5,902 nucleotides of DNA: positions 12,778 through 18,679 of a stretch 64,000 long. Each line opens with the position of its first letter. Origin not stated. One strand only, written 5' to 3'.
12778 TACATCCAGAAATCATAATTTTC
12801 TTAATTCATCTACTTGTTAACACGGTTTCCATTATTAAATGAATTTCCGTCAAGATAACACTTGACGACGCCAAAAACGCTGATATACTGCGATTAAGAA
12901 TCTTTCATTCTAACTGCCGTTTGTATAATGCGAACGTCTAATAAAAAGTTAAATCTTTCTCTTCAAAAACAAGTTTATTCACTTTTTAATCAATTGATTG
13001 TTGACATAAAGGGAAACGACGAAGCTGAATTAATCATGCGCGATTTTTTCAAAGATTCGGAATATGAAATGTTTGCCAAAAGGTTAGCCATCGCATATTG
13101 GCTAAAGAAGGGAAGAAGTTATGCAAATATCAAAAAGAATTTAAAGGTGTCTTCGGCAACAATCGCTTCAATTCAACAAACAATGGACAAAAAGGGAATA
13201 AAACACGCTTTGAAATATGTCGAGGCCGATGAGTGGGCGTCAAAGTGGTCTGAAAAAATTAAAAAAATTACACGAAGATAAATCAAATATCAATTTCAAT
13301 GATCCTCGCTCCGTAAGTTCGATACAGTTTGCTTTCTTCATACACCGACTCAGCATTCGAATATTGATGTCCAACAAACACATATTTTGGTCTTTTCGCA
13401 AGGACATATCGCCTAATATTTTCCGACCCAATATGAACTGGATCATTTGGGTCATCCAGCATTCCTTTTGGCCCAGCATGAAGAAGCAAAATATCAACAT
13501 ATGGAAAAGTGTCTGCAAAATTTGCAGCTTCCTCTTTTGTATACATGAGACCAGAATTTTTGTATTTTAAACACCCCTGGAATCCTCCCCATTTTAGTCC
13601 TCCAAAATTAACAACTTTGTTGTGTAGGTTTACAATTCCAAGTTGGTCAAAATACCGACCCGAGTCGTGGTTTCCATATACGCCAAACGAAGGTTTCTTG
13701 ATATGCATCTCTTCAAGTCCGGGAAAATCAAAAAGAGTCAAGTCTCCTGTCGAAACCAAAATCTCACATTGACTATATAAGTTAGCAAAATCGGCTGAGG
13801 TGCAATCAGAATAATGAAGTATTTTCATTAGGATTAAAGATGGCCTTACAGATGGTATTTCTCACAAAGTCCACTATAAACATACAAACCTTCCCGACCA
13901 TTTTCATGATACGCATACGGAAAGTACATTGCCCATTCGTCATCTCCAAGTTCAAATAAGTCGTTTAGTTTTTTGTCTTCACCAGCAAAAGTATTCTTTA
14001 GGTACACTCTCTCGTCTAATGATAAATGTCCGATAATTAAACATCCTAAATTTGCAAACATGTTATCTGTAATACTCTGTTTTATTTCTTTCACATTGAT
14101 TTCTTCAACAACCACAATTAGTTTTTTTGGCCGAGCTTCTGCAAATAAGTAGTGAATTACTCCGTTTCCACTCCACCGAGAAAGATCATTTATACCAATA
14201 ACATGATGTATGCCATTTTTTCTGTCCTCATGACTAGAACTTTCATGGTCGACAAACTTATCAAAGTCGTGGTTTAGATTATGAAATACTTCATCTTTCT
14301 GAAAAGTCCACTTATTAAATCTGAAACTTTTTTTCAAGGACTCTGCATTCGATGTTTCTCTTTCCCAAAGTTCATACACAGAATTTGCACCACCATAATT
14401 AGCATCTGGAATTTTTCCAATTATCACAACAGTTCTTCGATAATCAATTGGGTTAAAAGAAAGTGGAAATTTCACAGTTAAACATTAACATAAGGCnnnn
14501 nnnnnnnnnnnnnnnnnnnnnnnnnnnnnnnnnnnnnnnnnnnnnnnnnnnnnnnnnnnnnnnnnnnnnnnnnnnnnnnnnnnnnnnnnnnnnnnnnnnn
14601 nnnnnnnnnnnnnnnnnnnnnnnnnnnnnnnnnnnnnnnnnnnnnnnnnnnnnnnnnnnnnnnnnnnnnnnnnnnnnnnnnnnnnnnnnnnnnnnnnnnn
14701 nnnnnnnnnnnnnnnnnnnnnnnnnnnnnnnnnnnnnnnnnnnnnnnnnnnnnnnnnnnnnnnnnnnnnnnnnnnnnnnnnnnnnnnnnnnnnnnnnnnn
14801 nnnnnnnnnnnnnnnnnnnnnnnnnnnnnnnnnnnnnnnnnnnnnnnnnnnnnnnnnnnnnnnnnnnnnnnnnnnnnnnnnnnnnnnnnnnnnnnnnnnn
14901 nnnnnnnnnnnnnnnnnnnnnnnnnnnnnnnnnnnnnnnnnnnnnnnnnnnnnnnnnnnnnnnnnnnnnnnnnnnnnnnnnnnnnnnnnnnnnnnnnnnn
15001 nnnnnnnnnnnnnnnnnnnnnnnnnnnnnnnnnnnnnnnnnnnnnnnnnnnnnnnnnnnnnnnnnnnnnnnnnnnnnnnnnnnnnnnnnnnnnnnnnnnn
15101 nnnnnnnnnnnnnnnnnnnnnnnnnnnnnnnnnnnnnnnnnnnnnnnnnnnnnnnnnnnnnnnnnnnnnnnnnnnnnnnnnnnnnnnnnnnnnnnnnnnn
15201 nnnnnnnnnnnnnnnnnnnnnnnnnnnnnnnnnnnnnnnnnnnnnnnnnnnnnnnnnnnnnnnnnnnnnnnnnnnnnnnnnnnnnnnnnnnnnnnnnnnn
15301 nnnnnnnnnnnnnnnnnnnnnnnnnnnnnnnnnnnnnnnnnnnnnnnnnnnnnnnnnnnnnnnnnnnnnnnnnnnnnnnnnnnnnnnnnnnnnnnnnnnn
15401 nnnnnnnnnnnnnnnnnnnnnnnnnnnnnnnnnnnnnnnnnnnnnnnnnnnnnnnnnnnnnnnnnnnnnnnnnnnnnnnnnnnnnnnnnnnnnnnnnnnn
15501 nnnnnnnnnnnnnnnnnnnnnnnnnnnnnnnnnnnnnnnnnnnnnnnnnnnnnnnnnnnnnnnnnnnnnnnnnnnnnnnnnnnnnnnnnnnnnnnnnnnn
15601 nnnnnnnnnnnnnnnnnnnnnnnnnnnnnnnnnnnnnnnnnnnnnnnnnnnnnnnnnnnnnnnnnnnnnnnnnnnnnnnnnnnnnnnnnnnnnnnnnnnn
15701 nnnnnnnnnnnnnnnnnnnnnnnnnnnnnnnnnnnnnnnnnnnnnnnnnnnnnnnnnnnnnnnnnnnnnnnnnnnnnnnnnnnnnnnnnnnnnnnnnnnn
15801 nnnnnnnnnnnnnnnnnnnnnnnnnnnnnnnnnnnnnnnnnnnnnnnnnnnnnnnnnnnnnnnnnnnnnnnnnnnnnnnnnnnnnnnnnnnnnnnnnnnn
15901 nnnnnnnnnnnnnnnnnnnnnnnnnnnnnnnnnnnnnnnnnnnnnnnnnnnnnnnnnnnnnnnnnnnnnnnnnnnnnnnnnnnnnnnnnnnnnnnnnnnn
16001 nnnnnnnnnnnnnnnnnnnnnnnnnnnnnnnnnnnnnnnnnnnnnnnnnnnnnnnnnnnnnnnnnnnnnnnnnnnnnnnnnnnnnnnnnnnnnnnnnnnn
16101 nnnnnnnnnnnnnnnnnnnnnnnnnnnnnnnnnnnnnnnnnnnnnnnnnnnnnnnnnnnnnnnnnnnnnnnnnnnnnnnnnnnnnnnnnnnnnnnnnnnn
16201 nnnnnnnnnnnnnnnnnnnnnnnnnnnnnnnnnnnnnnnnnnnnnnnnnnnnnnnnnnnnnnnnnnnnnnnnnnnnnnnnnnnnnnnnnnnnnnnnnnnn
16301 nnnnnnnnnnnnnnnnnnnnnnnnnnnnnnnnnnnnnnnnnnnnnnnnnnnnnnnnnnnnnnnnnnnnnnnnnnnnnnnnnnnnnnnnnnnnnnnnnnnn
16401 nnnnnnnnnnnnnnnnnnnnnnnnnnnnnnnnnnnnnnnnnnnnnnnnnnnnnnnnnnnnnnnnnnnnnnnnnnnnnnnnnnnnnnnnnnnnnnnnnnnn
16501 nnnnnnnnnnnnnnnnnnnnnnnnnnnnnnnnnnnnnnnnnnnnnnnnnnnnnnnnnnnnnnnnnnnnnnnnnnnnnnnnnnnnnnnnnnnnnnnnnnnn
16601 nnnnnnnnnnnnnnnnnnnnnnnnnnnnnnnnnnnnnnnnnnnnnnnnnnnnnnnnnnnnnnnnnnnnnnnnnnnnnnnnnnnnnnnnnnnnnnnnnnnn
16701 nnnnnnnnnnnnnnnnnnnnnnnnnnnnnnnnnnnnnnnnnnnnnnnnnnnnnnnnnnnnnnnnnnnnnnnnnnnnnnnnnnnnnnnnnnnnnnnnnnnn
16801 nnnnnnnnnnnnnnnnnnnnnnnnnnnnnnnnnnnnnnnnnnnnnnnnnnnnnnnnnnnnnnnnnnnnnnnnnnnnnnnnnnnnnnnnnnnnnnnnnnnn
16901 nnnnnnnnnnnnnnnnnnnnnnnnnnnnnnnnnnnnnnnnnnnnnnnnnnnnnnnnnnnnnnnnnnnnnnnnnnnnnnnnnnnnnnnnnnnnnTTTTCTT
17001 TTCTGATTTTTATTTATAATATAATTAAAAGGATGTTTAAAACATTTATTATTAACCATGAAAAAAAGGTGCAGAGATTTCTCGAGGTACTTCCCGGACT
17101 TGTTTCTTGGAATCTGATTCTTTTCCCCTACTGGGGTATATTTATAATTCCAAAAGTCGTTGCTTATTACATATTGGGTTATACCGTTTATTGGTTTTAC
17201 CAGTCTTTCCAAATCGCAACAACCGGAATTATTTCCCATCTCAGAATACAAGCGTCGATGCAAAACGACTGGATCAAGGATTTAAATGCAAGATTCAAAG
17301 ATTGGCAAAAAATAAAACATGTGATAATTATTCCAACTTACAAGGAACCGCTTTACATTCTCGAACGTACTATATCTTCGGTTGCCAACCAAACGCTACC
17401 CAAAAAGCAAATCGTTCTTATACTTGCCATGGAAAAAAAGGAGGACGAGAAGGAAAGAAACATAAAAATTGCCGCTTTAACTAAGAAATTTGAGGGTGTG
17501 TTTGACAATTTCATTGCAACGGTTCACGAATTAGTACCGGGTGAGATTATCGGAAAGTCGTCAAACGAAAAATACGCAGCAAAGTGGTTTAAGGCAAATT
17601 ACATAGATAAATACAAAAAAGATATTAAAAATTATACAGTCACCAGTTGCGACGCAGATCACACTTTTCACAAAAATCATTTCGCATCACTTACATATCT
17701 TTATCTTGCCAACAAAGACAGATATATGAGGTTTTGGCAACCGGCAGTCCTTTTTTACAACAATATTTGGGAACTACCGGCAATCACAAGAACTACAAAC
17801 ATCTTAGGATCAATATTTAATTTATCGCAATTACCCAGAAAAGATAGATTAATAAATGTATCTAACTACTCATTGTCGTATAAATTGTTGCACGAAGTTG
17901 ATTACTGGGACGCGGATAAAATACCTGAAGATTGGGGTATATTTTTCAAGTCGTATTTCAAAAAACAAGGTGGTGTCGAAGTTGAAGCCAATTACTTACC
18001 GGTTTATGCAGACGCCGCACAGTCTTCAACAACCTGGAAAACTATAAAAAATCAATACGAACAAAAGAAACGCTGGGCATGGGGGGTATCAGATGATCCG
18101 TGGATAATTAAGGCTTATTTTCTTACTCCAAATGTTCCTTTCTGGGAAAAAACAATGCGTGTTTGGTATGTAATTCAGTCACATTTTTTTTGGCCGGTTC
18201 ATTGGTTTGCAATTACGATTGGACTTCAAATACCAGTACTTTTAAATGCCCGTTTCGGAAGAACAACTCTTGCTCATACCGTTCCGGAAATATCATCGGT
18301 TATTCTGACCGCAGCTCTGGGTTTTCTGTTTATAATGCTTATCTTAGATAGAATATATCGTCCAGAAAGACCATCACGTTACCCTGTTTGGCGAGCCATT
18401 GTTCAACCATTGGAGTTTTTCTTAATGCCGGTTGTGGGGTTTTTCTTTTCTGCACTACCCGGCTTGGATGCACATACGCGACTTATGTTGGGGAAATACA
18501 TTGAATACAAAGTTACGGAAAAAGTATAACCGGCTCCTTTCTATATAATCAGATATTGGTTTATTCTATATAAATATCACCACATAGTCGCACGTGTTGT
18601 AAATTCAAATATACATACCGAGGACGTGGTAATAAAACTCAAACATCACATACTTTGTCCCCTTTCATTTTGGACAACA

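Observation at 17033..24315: Lipid-linked glycan cluster pairing a DPPR-synthase-like UbiA enzyme with GT-C transferases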

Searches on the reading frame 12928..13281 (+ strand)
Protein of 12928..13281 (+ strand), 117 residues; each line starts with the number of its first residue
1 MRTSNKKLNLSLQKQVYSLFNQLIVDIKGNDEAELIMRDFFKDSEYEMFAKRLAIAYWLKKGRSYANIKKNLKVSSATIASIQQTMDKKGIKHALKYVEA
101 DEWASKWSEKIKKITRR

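Call 47: search_protein_families(library=pfam, proteins=[window:12928-13281:+], max_evalue=0.001)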
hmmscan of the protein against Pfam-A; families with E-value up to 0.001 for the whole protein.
window:12928-13281:+ (117 aa): 1 family
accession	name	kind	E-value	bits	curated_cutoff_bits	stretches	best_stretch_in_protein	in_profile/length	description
PF01371.25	Trp_repressor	-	8.1e-09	35.9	27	1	19-87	5-74/88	Trp repressor protein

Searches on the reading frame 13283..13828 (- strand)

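Call 17: search_protein_families(library=pfam, proteins=[window:13283-13828:-], max_evalue=0.001)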
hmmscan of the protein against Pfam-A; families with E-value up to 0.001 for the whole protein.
window:13283-13828:- (181 aa): 3 families
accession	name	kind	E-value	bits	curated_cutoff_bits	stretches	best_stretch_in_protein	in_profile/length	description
PF00149.33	Metallophos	-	2.2e-05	25.4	21.5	1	1-155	1-188/191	Calcineurin-like phosphoesterase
PF14582.11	Metallophos_3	-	0.00041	20.2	28.2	1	108-158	172-222/259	Metallophosphoesterase, calcineurin superfamily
PF12850.12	Metallophos_2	-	0.00095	19.6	27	0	1-155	1-116/154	Calcineurin-like phosphoesterase superfamily domain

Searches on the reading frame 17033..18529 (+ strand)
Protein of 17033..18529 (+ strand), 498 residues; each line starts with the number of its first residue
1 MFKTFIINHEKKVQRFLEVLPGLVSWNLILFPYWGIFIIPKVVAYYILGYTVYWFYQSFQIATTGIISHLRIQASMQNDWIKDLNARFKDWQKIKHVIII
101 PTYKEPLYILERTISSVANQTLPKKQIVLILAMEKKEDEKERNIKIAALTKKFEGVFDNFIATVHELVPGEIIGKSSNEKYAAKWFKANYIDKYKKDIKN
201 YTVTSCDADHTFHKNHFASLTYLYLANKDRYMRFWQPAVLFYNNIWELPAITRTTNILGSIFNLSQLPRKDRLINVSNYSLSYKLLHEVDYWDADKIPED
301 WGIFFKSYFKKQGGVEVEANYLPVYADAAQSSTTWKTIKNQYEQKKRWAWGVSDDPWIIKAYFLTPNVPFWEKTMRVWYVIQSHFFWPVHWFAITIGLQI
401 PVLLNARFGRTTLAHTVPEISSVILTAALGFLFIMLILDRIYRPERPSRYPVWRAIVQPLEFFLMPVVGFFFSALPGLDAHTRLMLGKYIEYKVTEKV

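Call 3: search_protein_families(library=pfam, proteins=[window:17033-18529:+], max_evalue=0.01)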
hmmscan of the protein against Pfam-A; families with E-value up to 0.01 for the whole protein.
window:17033-18529:+ (498 aa): 2 families
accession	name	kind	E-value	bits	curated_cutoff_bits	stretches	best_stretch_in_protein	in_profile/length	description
PF13632.12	Glyco_trans_2_3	-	3.1e-09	37.4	27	1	205-434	4-197/198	Glycosyl transferase family group 2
PF00535.33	Glycos_transf_2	-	0.0012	19.2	23.3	1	98-130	2-33/168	Glycosyl transferase family 2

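Call 4: search_protein_families(library=ncbifam, proteins=[window:17033-18529:+], max_evalue=0.01)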
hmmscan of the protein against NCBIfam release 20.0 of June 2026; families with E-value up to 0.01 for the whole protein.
window:17033-18529:+ (498 aa): 0 families

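Call 54: search_solved_structures(query=window:17033-18529:+, max_evalue=0.1)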
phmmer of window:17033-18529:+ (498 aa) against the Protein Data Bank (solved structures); distinct sequences matched with E-value up to 0.1: 0.
